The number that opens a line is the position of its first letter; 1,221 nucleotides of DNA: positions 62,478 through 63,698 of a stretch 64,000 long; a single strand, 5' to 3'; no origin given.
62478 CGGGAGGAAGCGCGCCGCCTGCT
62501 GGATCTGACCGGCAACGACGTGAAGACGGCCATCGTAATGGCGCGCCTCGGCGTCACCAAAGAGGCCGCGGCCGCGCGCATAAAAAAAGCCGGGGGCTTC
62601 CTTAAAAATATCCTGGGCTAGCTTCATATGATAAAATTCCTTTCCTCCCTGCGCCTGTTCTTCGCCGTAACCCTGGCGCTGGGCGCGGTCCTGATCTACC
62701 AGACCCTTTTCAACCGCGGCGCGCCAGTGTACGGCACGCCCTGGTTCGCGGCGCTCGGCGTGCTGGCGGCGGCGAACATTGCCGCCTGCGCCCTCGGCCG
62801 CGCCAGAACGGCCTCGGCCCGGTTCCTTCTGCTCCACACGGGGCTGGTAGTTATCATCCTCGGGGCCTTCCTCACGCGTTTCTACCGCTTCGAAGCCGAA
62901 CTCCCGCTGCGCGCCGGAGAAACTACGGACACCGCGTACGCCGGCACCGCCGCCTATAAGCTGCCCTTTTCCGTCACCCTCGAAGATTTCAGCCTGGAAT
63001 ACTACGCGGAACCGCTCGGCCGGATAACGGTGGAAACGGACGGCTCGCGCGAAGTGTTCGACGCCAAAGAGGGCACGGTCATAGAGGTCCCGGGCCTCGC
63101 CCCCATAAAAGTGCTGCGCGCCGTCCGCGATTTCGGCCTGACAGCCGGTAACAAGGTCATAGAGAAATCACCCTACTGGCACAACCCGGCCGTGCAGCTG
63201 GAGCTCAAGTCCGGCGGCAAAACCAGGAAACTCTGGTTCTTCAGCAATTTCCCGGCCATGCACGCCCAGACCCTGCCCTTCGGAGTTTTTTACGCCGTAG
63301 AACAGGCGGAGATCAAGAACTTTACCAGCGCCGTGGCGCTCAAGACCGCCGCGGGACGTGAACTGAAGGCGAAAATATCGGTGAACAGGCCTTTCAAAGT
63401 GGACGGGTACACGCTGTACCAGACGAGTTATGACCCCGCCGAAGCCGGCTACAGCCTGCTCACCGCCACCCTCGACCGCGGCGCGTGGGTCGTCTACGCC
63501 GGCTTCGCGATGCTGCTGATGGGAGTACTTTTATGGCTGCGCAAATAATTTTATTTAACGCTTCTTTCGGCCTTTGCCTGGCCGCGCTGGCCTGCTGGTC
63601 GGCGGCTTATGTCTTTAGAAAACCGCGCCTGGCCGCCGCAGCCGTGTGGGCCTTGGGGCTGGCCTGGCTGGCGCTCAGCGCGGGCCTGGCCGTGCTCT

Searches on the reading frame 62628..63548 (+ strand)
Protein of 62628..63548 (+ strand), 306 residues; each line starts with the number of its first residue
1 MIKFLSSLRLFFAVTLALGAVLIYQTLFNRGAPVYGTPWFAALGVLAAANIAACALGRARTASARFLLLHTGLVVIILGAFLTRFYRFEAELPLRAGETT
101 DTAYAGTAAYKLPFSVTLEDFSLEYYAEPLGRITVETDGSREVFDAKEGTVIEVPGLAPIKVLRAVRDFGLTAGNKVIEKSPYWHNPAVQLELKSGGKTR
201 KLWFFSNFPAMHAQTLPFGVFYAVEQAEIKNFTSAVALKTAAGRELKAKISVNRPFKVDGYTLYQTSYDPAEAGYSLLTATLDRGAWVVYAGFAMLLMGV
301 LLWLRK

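Call 70: find_encoding_contigs(protein=window:62628-63548:+, flank=10000, max_places=2)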
Protein window:62628-63548:+ (306 aa): 8 contigs read that carry it; 2 places shown.
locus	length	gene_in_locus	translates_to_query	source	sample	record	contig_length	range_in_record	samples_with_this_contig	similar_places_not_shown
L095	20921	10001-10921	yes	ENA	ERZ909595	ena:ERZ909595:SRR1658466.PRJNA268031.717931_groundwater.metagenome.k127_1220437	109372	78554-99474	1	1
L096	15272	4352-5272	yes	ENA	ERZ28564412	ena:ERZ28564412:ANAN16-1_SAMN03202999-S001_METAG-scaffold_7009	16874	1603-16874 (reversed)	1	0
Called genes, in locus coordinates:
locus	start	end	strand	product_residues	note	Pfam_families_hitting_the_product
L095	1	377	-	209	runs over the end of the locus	PF02585:PIG-L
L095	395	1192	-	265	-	PF01637:ATPase_2, PF13191:AAA_16 (faint), PF13173:AAA_14 (weak), PF13401:AAA_22, PF09848:SLFN-g3_helicase (weak)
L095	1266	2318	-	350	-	PF00217:ATP-gua_Ptrans, PF27454:McsB_C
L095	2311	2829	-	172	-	PF02151:UVR (weak)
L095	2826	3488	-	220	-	PF00005:ABC_tran, PF02463:SMC_N (faint)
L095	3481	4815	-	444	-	PF12704:MacB_PCD, PF02687:FtsX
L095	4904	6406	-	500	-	PF01336:tRNA_anti-codon, PF00152:tRNA-synt_2, PF01409:tRNA-synt_2d (faint)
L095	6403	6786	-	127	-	PF00072:Response_reg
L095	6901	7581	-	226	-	-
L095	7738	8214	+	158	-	PF00334:NDK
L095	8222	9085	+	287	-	PF00561:Abhydrolase_1 (weak), PF12146:Hydrolase_4, PF12697:Abhydrolase_6 (weak)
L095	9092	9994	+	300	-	PF22645:GKRP_SIS_N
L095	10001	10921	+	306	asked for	PF05140:ResB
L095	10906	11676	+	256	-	PF01578:Cytochrom_C_asm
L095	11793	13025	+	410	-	PF02321:OEP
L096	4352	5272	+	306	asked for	PF05140:ResB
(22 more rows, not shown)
